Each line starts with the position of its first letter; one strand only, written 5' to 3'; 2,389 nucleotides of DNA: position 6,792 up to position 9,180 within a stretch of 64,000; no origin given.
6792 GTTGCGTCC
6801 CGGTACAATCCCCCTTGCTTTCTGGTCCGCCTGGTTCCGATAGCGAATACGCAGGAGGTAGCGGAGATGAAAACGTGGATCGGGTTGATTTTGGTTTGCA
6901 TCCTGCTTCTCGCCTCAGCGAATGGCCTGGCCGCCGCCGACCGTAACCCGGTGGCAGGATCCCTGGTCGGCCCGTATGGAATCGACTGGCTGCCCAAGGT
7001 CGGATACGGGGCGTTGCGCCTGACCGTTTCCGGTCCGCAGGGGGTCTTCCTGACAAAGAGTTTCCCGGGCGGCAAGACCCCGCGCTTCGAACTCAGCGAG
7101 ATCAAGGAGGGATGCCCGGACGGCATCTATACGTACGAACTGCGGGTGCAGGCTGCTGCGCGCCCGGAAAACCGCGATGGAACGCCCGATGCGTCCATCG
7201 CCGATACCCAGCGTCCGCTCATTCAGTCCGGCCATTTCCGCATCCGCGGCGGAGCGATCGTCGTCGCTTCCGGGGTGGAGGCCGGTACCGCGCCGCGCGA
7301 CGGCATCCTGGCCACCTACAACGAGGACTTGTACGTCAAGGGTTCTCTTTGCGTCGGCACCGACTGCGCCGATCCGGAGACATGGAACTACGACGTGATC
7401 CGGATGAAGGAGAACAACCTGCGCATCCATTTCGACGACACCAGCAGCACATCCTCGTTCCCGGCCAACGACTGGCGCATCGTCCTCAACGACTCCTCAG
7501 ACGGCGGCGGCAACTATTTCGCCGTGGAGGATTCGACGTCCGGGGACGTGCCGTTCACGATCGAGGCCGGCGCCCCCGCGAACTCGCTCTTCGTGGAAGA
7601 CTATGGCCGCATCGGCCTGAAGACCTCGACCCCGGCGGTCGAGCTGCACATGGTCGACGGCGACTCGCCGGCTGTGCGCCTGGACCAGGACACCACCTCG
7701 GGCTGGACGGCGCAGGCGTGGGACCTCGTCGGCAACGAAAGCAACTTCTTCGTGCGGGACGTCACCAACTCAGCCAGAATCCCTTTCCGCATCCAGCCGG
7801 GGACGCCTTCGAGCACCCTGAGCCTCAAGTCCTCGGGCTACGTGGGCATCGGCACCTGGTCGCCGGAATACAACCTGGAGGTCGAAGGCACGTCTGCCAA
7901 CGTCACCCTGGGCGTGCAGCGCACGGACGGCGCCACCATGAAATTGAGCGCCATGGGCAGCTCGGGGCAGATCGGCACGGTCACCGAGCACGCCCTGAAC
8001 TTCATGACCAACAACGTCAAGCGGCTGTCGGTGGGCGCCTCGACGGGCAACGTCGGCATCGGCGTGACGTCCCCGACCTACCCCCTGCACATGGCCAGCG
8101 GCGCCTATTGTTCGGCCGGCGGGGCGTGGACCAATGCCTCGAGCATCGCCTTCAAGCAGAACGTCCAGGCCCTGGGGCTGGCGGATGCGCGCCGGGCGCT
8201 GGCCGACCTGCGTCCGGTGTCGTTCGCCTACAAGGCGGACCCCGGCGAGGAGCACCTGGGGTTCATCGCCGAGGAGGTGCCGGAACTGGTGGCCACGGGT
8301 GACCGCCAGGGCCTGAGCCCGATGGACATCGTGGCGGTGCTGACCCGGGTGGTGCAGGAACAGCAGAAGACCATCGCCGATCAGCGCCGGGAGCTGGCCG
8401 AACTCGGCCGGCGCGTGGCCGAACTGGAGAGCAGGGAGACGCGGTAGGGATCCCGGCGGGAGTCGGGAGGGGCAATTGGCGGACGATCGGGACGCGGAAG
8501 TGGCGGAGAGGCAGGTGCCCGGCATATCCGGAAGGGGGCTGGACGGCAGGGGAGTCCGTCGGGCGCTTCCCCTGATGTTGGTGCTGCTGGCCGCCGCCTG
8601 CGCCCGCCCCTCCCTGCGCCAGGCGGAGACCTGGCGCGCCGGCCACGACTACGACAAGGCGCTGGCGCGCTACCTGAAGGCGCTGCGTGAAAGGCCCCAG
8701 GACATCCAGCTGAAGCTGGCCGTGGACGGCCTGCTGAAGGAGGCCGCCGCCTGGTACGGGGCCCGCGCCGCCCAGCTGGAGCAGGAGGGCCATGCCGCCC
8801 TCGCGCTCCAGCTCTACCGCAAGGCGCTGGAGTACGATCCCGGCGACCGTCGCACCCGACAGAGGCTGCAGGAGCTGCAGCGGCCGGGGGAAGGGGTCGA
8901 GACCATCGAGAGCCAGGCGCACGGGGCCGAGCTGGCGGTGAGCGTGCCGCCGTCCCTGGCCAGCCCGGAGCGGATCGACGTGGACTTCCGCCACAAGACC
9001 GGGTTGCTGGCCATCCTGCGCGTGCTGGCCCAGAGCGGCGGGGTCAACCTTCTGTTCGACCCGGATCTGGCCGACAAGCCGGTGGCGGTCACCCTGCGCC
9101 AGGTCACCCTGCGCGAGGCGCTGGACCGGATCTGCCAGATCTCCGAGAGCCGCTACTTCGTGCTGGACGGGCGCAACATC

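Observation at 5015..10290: Candidate undescribed secretin-associated fibre system: two secreted tail-fibre-chaperone-domain proteins followed by a stand-alone TPR-secretin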

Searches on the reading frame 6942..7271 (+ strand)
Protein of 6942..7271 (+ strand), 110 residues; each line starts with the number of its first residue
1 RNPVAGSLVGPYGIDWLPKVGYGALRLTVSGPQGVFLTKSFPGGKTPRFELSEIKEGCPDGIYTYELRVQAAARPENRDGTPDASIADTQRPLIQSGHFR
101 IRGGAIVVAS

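Call 56: predict_structure(alignment_id=A3)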
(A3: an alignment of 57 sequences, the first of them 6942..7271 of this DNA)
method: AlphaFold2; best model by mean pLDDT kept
length: 110 residues; sequences in the alignment: 57
mean_pLDDT: 82.6   pTM: 0.73
mean pLDDT of the five models: 82.6, 82.0, 81.9, 81.6, 80.8
residues with pLDDT >= 90: 66; 70-90: 22; 50-70: 7; < 50: 15
segments of 3 or more residues with pLDDT < 50: 75-89
pLDDT, mean of each block of 10 residues (from residue 1): 85 93 91 94 91 90 94 54 44 88 85
secondary structure, 60 per line:
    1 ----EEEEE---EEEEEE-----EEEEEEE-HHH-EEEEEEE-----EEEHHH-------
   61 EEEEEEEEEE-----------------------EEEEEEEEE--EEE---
elements in order: E5-9 E13-18 E24-30 E36-42 E48-50 E61-70 E94-102 E105-107

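Call 69: search_protein_representatives(alignment_id=A4)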
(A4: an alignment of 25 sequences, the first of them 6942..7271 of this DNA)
Query: 25 sequences, 111 profile positions. Proteins with E-value up to 0.001 (for the whole library): 1593; up to 1e-10: 545; up to 1e-30: 11. The best 150 are listed.
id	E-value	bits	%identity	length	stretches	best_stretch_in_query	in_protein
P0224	1.7e-41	156.7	-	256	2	3-109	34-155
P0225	1.7e-36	140.6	-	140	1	2-104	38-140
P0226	2.0e-35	137.2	-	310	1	2-110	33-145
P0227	2.8e-34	133.5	-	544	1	2-109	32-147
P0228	1.1e-32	128.3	-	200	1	2-110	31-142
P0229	2.5e-32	127.2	-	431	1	2-110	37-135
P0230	2.8e-32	127.0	-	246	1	2-110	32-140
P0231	4.6e-32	126.4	-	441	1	2-110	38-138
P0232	8.5e-32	125.5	-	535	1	1-110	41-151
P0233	4.0e-31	123.3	-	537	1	2-110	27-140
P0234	5.2e-31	122.9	-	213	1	3-110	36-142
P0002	2.2e-30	120.9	-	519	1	2-110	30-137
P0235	2.3e-29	117.7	-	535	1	2-110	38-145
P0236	8.8e-29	115.8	-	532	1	3-110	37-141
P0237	1.2e-28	115.3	-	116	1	2-82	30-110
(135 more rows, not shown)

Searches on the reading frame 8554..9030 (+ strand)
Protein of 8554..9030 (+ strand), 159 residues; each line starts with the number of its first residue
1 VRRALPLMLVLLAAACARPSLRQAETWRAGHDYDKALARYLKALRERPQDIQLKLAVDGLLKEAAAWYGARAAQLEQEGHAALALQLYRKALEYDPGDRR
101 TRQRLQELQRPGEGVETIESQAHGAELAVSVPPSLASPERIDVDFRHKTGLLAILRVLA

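Call 72: search_solved_structures(query=window:8554-9030:+, max_evalue=10)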
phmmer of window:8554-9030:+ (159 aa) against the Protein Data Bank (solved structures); distinct sequences matched with E-value up to 10: 46.
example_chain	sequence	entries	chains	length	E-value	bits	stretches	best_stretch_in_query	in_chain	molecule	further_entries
9qhb_A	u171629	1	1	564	1.8e-12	50.9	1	62-107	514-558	Engineered tetratricopeptide repeat protein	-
9qhc_A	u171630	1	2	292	4.4e-09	39.9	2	63-107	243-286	Engineered tetratricopeptide repeat protein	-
8bu0_A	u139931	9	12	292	2.8e-07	34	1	63-105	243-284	Consensus tetratricopeptide repeat protein | Crystal structure of an 8-repeat consensus TPR superhelix with Zinc. | Monomer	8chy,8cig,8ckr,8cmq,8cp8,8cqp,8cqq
1na0_A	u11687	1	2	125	3.1e-06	30.7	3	64-107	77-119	designed protein CTPR3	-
7obi_A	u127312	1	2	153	3.2e-06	30.6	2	76-109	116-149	CTPR-rv4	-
3kd7_A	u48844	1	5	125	1.2e-05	28.8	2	64-107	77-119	CTPR390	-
1na3_A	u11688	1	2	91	5.5e-05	26.6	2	64-108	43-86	designed protein CTPR2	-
6v8e_A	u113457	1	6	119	6.8e-05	26.3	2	64-107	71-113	Designed protein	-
5hrz_A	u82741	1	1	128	8.1e-05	26.1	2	64-109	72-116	TPR domain protein 1na0C3_3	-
8ch0_A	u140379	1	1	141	0.00011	25.6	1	60-97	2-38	Consensus tetratricopeptide repeat protein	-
2fo7_A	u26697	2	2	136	0.00027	24.3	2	63-97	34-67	SYNTHETIC CONSENSUS TPR PROTEIN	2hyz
2pl2_A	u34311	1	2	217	0.00035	24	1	24-80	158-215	Hypothetical conserved protein TTC0263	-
5fzr_A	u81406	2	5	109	0.00036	23.9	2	74-119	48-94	DESIGNED TPR PROTEIN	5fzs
6vfj_B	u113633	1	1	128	0.00038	23.9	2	64-106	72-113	I53_dn5B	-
5fzq_A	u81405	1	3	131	0.0006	23.2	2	74-120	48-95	DESIGNED TPR PROTEIN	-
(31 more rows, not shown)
